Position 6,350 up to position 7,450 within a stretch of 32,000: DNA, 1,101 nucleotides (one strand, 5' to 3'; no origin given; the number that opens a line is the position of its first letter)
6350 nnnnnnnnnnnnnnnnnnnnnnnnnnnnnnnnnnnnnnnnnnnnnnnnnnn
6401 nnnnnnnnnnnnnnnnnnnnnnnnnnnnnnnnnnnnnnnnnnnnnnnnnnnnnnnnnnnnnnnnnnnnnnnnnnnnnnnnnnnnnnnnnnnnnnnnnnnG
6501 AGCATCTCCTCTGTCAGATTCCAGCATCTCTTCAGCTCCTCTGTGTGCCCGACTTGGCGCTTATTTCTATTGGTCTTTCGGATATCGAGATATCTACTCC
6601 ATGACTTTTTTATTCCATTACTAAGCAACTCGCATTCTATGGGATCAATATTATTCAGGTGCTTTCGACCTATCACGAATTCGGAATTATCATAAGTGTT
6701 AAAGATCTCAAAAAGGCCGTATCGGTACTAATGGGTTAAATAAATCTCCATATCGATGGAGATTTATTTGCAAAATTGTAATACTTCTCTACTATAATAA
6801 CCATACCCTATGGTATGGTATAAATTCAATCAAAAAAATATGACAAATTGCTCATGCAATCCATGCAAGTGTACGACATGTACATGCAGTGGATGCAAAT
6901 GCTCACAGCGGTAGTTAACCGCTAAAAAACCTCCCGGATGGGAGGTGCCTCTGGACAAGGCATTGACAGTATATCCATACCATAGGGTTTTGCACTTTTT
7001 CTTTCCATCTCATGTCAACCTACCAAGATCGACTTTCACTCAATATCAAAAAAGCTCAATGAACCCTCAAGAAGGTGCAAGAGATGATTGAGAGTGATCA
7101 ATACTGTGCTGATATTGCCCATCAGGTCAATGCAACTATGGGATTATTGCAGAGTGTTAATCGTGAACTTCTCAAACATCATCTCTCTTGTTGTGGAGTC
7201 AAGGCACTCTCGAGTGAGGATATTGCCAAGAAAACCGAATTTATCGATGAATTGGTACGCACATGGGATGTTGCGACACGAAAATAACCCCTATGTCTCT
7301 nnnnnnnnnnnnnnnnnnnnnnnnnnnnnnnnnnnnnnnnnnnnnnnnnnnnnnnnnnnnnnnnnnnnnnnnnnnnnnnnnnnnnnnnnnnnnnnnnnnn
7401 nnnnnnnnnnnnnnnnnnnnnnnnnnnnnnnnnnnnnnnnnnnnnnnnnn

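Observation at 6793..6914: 24-codon cysteine-rich, metallothionein-like micro-ORF behind a perfect palindrome, next to a CsoR-family repressor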

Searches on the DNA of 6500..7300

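Call 11: search_rna_families(source=window, start=6500, end=7300, threshold=evalue, max_evalue=1)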
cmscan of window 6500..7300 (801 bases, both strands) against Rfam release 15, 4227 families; matches with E-value up to 1: 1.
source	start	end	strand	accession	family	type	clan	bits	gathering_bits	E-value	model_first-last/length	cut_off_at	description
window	6735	6856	-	RF01859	Phe_leader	Cis-reg; leader;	-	22.1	55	0.42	1-125/125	no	Phenylalanine leader peptide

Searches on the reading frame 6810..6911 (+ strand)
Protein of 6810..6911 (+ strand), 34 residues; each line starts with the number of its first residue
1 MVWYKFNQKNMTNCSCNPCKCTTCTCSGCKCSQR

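Call 44: search_protein_representatives(protein=window:6810-6911:+)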
Query: 34 residues. Proteins with E-value up to 0.001 (for the whole library): 2; up to 1e-10: 0; up to 1e-30: 0. The best 2 are listed.
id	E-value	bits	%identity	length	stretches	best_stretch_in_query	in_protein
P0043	6.4e-08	47.2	53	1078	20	18-32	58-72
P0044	6.5e-04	35.0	41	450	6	4-23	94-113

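Call 55: list_cluster_members(proteins=[window:6810-6911:+, window:6840-6911:+, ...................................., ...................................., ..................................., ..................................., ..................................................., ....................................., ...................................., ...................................])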
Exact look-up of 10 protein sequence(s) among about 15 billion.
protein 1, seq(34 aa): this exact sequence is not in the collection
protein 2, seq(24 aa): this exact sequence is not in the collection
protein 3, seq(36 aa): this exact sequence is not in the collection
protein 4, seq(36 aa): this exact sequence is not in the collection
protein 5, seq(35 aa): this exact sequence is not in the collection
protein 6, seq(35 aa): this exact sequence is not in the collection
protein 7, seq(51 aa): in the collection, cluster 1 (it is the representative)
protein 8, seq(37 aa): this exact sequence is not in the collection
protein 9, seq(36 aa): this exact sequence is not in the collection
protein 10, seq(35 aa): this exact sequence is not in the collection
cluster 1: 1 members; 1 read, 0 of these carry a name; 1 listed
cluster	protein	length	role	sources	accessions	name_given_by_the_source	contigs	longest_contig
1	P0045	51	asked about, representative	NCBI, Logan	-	-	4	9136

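Call 56: find_homologous_proteins(query=P0045, max_evalue=1)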
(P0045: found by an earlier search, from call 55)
Query P0045 (51 aa): 1 proteins with E <= 1 among 1 candidates.
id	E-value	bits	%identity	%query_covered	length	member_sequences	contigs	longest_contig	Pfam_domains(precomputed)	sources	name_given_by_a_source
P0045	1.6e-25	105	100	100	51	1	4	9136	-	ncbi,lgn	-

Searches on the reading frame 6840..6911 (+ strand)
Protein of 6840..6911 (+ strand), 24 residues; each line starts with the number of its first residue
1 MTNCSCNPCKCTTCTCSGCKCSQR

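Call 6: search_protein_families(library=pfam, max_evalue=0.01, proteins=[window:6840-6911:+])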
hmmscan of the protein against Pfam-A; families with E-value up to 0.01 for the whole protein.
seq(24 aa): 0 families

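Call 36: search_protein_families(library=pfam, alignment_id=A2, max_evalue=10)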
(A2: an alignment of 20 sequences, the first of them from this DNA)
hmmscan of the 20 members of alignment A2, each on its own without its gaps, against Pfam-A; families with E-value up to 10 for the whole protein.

A. member 1, seq(24 aa): 1 family
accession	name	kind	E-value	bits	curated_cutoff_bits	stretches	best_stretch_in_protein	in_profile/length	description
PF12749.12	Metallothio_Euk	-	0.25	11.8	22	1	3-22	25-44/59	Eukaryotic metallothionein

B. families by the number of members that match (of 20 scanned): 2 families
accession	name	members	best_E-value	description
PF12749.12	Metallothio_Euk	2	0.25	Eukaryotic metallothionein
PF01439.23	Metallothio_2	2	4.3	Metallothionein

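Call 37: search_protein_families(library=ncbifam, alignment_id=A2, max_evalue=10)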
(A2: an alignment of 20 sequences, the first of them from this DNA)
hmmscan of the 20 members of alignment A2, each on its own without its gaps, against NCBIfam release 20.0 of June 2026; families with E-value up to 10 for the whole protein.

A. member 1, seq(24 aa): 0 families

B. families by the number of members that match (of 20 scanned): 0 families

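Call 38: search_solved_structures(query=A2, max_evalue=10, show_alignments=3)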
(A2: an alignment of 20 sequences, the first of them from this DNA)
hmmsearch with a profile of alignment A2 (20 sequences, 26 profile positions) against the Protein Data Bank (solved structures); distinct sequences matched with E-value up to 10: 0.
